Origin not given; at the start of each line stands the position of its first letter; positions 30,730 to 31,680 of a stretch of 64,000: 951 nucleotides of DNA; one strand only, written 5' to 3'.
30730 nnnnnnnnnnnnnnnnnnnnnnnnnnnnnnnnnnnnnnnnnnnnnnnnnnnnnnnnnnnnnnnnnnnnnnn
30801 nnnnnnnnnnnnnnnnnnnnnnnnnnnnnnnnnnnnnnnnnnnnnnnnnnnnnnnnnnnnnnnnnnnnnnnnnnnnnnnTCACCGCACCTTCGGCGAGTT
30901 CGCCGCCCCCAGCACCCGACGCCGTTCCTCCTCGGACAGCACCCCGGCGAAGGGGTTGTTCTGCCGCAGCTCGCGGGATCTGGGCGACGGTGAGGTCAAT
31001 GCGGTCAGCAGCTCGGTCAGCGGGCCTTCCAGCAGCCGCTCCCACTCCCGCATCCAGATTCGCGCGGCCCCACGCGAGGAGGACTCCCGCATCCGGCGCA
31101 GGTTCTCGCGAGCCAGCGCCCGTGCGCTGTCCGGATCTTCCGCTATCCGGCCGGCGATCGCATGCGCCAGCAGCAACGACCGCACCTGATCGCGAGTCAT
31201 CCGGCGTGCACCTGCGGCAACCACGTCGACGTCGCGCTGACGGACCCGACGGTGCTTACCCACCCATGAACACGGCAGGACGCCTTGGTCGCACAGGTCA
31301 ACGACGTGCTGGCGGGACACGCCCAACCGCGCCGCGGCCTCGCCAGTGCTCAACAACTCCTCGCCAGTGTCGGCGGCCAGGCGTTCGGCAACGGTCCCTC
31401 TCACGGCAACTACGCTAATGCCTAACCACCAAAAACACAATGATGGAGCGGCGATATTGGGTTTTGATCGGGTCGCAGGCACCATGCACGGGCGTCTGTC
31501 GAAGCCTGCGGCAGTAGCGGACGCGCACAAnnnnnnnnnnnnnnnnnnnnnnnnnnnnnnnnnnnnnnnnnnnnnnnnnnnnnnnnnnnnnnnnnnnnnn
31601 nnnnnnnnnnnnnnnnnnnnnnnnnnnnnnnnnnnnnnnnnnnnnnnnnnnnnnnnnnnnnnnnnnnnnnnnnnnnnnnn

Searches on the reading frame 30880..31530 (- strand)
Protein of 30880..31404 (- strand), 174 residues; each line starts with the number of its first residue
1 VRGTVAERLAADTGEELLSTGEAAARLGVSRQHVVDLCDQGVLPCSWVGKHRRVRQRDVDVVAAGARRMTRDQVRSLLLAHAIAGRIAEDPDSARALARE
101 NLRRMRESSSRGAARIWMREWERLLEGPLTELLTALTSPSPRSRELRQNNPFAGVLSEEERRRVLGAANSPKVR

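Call 5: search_protein_families(library=pfam, proteins=[window:30880-31404:-, window:30880-31530:-], max_evalue=1)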
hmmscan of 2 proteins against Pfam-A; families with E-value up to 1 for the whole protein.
window:30880-31404:- (174 aa): 3 families
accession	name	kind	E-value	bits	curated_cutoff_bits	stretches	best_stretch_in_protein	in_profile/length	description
PF12728.13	HTH_17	-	3.1e-11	43.8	27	1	17-60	1-44/51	Helix-turn-helix domain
PF13338.12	AbiEi_4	-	0.00092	19.7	25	1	8-43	5-38/49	Transcriptional regulator, AbiEi antitoxin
PF15636.11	Tox-GHH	-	0.2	12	25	1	99-128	1-30/78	GHH signature containing HNH/Endo VII superfamily nuclease toxin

window:30880-31530:- (216 aa): 3 families
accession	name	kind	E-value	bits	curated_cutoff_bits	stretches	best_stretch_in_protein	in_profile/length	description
PF12728.13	HTH_17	-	4.6e-11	43.3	27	1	59-102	1-44/51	Helix-turn-helix domain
PF13338.12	AbiEi_4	-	0.0016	18.9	25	1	50-85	5-38/49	Transcriptional regulator, AbiEi antitoxin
PF15636.11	Tox-GHH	-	0.46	10.9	25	0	141-170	1-30/78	GHH signature containing HNH/Endo VII superfamily nuclease toxin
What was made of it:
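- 31225..31356 (-): B residues 17-60: MerR/excisionase-type winged HTH (HTH_17). Pfam match in call 5.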

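Call 6: search_protein_families(library=ncbifam, proteins=[window:30880-31404:-], max_evalue=1)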
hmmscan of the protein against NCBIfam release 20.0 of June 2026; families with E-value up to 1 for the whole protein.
window:30880-31404:- (174 aa): 3 families
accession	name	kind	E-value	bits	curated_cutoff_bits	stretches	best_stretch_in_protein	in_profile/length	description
TIGR01764.1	excise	domain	1e-09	38.6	28.8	1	17-60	1-44/49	excisionase family DNA-binding protein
NF047737.1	antiphage_MADS1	equivalog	0.041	14.1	80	1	15-60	1-46/49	methylation-associated defense system helix-turn-helix domain-containing protein MAD1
NF040990.2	MamR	equivalog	0.11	12.8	100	1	16-49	42-75/91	magnetosome protein MamR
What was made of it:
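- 30880..31404 (-): Gene B: 174-aa two-domain partner (predicted antitoxin and autorepressor). HTH_17 3.1e-11 and TIGR01764 1e-09 (calls 5, 6).
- On HTH_17 / excisionase-family DNA-binding domain (B N-terminus): 3.1e-11 and 1e-09, both above their cut-offs (calls 5, 6).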

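Call 7: search_protein_families(library=padloc, proteins=[window:30880-31404:-], max_evalue=1)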
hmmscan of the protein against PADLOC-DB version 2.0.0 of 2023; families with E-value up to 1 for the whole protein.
window:30880-31404:- (174 aa): 1 family
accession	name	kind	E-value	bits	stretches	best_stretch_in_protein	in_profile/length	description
PDLC04133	mad1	-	2.4e-06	25.7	1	14-61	2-49/60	mads_1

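Call 13: search_solved_structures(query=window:30880-31404:-, max_evalue=10)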
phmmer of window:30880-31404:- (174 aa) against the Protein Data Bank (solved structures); distinct sequences matched with E-value up to 10: 7.
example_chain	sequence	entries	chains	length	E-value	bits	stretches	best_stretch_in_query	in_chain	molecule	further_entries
1emd_A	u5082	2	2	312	0.99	12.8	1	4-49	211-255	MALATE DEHYDROGENASE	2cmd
7xqn_A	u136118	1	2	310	1.1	12.7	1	4-49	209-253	Malate dehydrogenase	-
5z3w_A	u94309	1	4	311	1.1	12.7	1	4-49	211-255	Malate dehydrogenase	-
7cgc_A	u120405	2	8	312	1.1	12.7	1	4-49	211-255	Malate dehydrogenase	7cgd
2pwz_A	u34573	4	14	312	1.1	12.6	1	4-49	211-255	Malate dehydrogenase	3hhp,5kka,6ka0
1ib6_A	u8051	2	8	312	1.1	12.6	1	4-49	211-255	MALATE DEHYDROGENASE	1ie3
6ka1_A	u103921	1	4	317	1.2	12.6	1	4-49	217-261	Malate dehydrogenase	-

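Call 14: find_homologous_proteins(query=window:30880-31404:-)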
Query window:30880-31404:- (174 aa): 1027 proteins with E <= 0.001 among 3851 candidates; the best 120 are listed.
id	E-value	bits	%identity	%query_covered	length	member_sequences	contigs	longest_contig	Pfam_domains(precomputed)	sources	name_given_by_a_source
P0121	6.0e-103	360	99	100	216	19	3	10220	PF12728.14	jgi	-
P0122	8.6e-81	288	80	97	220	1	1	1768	PF12728.14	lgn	-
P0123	9.3e-77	275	77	100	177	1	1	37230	PF12728.14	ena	-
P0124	3.5e-76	273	74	98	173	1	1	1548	PF12728.14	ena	-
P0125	5.5e-75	269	72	100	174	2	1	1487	PF12728.14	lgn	-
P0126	1.1e-74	268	76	98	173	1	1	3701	PF12728.14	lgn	-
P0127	1.7e-74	267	74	100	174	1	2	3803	PF12728.14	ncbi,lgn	-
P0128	1.9e-73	264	75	95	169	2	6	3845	PF12728.14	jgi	jgi:excisionase family DNA binding protein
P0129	2.5e-73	263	73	98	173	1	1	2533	PF12728.14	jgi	jgi:excisionase family DNA binding protein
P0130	2.7e-73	263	74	98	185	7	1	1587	PF12728.14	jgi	jgi:excisionase family DNA binding protein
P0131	3.4e-72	260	73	98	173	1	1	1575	PF12728.14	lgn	-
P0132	2.1e-70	254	74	97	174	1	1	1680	PF12728.14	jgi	jgi:excisionase family DNA binding protein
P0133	6.2e-70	252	72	95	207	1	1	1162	PF12728.14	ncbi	-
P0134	1.7e-69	251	71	97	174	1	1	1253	PF12728.14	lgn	-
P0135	7.5e-69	249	73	97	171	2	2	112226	PF12728.14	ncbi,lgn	-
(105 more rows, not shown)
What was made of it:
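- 30880..31404 (-): 1027 homologues of the same length and architecture (call 14).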

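Call 36: predict_structure(alignment_id=A2)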
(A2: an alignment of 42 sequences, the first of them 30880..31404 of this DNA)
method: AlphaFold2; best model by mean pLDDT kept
length: 174 residues; sequences in the alignment: 42
mean_pLDDT: 86.1   pTM: 0.61
mean pLDDT of the five models: 86.1, 84.3, 84.0, 83.3, 81.7
residues with pLDDT >= 90: 87; 70-90: 63; 50-70: 21; < 50: 3
segments of 3 or more residues with pLDDT < 50: 1-3
pLDDT, mean of each block of 10 residues (from residue 1): 50 74 88 90 87 89 72 92 98 97 87 84 97 92 88 96 90 68
secondary structure, 60 per line:
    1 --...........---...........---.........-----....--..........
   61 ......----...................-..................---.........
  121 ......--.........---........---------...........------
elements in order: H3-13 E17-19 H20-27 H31-39 E45-48 E51-55 H56-66 H71-89 H91-108 H112-126 H129-137 H141-148 H158-168

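Call 40: fold_search(model_id=the predicted structure, library=pdb)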
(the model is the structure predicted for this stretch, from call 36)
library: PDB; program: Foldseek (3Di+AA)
matches with E <= 10: 323; with E <= 0.001: 0
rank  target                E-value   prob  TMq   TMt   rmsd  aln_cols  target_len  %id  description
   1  6ama_B                5.8e-02  1.00  0.28  0.81   2.3        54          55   31  Structure of S. coelicolor/S. venezuelae BldC-smeA-ssfA complex to 3.09 Angstrom (released 2018-03-28)
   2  6ama_H                8.9e-02  1.00  0.28  0.81   1.4        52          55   33  Structure of S. coelicolor/S. venezuelae BldC-smeA-ssfA complex to 3.09 Angstrom (released 2018-03-28)
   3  6ama_P                9.4e-02  1.00  0.28  0.79   1.5        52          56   33  Structure of S. coelicolor/S. venezuelae BldC-smeA-ssfA complex to 3.09 Angstrom (released 2018-03-28)
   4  6az6_B                1.0e-01  0.18  0.18  0.17  16.5       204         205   15  Streptococcus agalactiae GntR (released 2017-12-20)
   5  6ama_A                1.2e-01  1.00  0.28  0.82   2.3        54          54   31  Structure of S. coelicolor/S. venezuelae BldC-smeA-ssfA complex to 3.09 Angstrom (released 2018-03-28)
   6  3ihu_B                1.5e-01  0.16  0.18  0.18  15.6       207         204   16  Crystal structure of DNA binding protein (YP_298823.1) from Ralstonia eutropha JMP134 at 1.92 A resolution (released 2009-08-11)
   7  6amk_B                1.7e-01  1.00  0.27  0.86   1.4        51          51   31  Structure of Streptomyces venezuelae BldC-whiI opt complex (released 2018-03-28)
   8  5i44_B                1.7e-01  1.00  0.26  0.62   1.7        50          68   28  Structure of RacA-DNA complex; P21 form (released 2016-05-04)
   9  6ama_Y                1.8e-01  1.00  0.28  0.78   1.5        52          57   33  Structure of S. coelicolor/S. venezuelae BldC-smeA-ssfA complex to 3.09 Angstrom (released 2018-03-28)
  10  5i44_A                1.8e-01  1.00  0.25  0.60   1.9        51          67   27  Structure of RacA-DNA complex; P21 form (released 2016-05-04)
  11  6amk_A                1.9e-01  1.00  0.27  0.82   1.6        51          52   31  Structure of Streptomyces venezuelae BldC-whiI opt complex (released 2018-03-28)
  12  4j2n_A                2.5e-01  1.00  0.26  0.78   1.1        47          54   28  Crystal Structure of mycobacteriophage Pukovnik Xis (released 2013-10-23)
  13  8dgl_A                3.0e-01  0.98  0.28  0.63   6.4        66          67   21  Crystal Structure of the RdfS Excisionase (released 2022-10-05)
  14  4j2n_C                3.2e-01  1.00  0.26  0.76   1.0        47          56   28  Crystal Structure of mycobacteriophage Pukovnik Xis (released 2013-10-23)
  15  2zhh                  3.2e-01  0.99  0.24  0.34   2.2        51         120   25  Crystal structure of SoxR (released 2008-03-25)
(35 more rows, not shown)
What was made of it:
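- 31225..31356 (-): Foldseek matches BldC, RacA and Pukovnik Xis with target TM-scores around 0.8 (call 40).
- On HTH_17 / excisionase-family DNA-binding domain (B N-terminus): Foldseek matches BldC, RacA and Xis with target TM-scores around 0.8 (call 40).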

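Call 42: search_solved_structures(query=A2, max_evalue=10)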
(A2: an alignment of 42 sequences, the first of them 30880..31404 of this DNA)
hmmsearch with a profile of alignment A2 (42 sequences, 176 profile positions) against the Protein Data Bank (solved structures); distinct sequences matched with E-value up to 10: 5.
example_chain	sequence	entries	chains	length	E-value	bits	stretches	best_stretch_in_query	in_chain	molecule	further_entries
6amk_A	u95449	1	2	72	0.011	18.8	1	12-65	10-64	Putative DNA-binding protein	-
6ama_A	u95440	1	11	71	0.013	18.5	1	12-65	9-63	Putative DNA-binding protein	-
4j2n_A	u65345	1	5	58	0.52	13.3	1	22-63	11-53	Gp37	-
8soy_A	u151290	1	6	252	0.58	13.2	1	54-122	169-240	Enoyl-CoA hydratase EchA21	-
4l7e_A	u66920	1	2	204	0.81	12.7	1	55-111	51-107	HD domain-containing protein 2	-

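Call 46: search_protein_families(library=pfam, alignment_id=A2, max_evalue=10)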
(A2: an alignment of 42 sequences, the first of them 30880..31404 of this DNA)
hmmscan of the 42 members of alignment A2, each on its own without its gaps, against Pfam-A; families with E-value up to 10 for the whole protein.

A. member 1, window:30880-31404:- (174 aa): 3 families
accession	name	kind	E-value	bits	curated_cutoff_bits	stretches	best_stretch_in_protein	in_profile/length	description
PF12728.13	HTH_17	-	3.1e-11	43.8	27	1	17-60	1-44/51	Helix-turn-helix domain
PF13338.12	AbiEi_4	-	0.00092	19.7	25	1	8-43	5-38/49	Transcriptional regulator, AbiEi antitoxin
PF15636.11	Tox-GHH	-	0.2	12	25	1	99-128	1-30/78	GHH signature containing HNH/Endo VII superfamily nuclease toxin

B. families by the number of members that match (of 42 scanned): 33 families (the first 25 are shown)
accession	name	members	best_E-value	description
PF12728.13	HTH_17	42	2.1e-14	Helix-turn-helix domain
PF13338.12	AbiEi_4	29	0.00024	Transcriptional regulator, AbiEi antitoxin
PF13551.12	HTH_29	12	0.0049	Winged helix-turn helix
PF20038.5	HTH_59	12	0.017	Helix-turn-helix domain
PF14978.11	MRP-63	9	0.05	Mitochondrial ribosome protein 63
PF10743.14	Phage_Cox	8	0.015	Regulatory phage protein cox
PF13384.12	HTH_23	6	0.015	Homeodomain-like domain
PF03683.19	UPF0175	6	0.029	Uncharacterised protein family (UPF0175)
PF00376.29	MerR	5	0.0018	MerR family regulatory protein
PF21531.3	Rv2175c_wHTH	5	0.023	DNA-binding protein Rv2175c, wHTH domain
PF08198.17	Thymopoietin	4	0.026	Thymopoietin protein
PF09035.16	Tn916-Xis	4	0.029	Excisionase from transposon Tn916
PF25355.1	DUF7882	4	0.045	Domain of unknown function (DUF7882)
PF22083.2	I-HmuI_NUMOD-like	3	0.076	DNA endonuclease I-HmuI-like, NUMOD-like domain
PF15636.11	Tox-GHH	3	0.2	GHH signature containing HNH/Endo VII superfamily nuclease toxin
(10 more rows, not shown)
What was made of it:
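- B gives sub-threshold AbiEi_4 matches over its HTH in 29 of 42 homologues, best 2.4e-4 (call 46).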

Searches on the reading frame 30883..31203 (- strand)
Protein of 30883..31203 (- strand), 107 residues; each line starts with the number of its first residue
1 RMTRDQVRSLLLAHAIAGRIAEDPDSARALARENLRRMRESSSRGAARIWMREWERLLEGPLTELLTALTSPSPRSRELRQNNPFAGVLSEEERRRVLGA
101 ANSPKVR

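Call 63: search_protein_representatives(protein=window:30883-31203:-)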
Query: 107 residues. Proteins with E-value up to 0.001 (for the whole library): 1223; up to 1e-10: 213; up to 1e-30: 5. The best 150 are listed.
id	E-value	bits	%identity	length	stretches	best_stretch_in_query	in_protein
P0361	1.4e-33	131.3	67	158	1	2-103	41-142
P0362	7.9e-32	125.7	67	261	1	1-102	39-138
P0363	2.8e-31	124.0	64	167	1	1-104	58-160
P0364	8.9e-31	122.3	68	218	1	1-97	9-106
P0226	1.0e-30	122.1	65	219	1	1-100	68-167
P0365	7.3e-29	116.2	62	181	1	1-100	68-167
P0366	8.4e-29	116.0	65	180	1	1-100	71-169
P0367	1.6e-28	115.1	61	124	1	2-101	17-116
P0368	2.4e-28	114.5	57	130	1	2-101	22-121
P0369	3.9e-28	113.8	62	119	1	2-102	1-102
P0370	6.1e-28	113.2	59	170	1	3-99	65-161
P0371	1.7e-27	111.8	57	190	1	1-99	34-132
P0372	3.5e-27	110.8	61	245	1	2-100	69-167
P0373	1.3e-26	108.9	98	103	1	51-107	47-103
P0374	3.0e-25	104.6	53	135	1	2-100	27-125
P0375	2.3e-23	98.6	54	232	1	2-105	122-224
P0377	2.3e-22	95.4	53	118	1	2-100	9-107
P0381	1.1e-20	90.0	52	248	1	2-101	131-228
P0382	2.1e-20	89.1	45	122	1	2-99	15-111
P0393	3.6e-18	81.9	53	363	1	3-99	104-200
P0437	1.0e-14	70.9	36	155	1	1-105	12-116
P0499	1.1e-12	64.4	45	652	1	4-102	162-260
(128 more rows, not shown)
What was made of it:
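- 30883..31203 (-): B residues 68-174: helical 'Bc' domain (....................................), not in Pfam. Inferred NTase-binding and neutralising domain. 1223 cluster representatives at E<=1e-3 (call 63).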

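Call 65: search_protein_families(library=pfam, proteins=[P0367, P0369, P0377, P0382, P0393, P0499, P0375, P0381, P0362, P0437], max_evalue=0.01)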
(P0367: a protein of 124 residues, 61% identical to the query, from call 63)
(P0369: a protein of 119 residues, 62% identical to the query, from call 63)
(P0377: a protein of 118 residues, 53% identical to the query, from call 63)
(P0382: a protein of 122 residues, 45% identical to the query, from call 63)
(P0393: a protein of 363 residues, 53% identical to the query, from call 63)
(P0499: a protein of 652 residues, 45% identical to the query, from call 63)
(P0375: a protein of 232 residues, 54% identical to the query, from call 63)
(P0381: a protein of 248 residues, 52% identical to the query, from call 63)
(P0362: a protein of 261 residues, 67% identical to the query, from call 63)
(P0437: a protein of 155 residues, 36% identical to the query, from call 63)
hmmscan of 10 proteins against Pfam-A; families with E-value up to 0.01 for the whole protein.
P0367 (124 aa): 0 families

P0369 (119 aa): 0 families

P0377 (118 aa): 0 families

P0382 (122 aa): 0 families

P0393 (363 aa): 0 families

P0499 (652 aa): 0 families

P0375 (232 aa): 0 families

P0381 (248 aa): 1 family
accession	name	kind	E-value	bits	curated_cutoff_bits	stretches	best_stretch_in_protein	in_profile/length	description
PF10387.14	DUF2442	-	3.9e-13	49.8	23.9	1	7-77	1-68/72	Protein of unknown function (DUF2442)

P0362 (261 aa): 0 families

P0437 (155 aa): 0 families
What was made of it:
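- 30883..31203 (-): Ten representatives were scanned against Pfam; nine had no hit and one hit only DUF2442, at its N-terminus and not over the Bc region (call 65).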

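Call 69: find_related_loci(query=A4, collection=metagenome_contigs, flank=2500)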
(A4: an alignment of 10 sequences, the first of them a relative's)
Query A4 (124 aa) in metagenome_contigs; peptide patterns used: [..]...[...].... (x = any residue, [..] = any of these).
600 stretches matched a pattern (row limit reached: there are more); 556 encode a relative of the query (tblastn E <= 1e-3); the best 80 are kept; 80 distinct loci.
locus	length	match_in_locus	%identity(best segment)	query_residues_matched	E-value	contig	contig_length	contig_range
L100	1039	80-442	59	1-121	4e-43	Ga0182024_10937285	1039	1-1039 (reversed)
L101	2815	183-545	58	1-121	6e-41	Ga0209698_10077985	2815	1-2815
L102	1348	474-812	59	2-117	4e-41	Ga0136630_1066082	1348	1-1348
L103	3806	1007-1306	66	17-116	3e-40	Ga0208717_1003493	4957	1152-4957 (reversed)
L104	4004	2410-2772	57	1-121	1e-39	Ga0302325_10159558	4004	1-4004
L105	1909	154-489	63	2-116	7e-40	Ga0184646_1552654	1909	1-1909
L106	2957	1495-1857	58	1-121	1e-39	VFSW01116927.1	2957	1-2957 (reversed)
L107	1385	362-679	65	17-122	4e-40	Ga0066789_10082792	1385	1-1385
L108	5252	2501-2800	66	17-116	7e-39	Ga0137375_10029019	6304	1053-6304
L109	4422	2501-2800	66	17-116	6e-39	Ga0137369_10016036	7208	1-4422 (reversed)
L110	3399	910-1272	56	1-121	3e-39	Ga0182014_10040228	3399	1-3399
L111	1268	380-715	62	2-116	4e-40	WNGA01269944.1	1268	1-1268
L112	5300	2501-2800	63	17-116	7e-39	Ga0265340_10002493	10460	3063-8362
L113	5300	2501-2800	62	17-116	6e-39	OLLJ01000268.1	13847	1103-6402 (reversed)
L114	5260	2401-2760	56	2-124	7e-39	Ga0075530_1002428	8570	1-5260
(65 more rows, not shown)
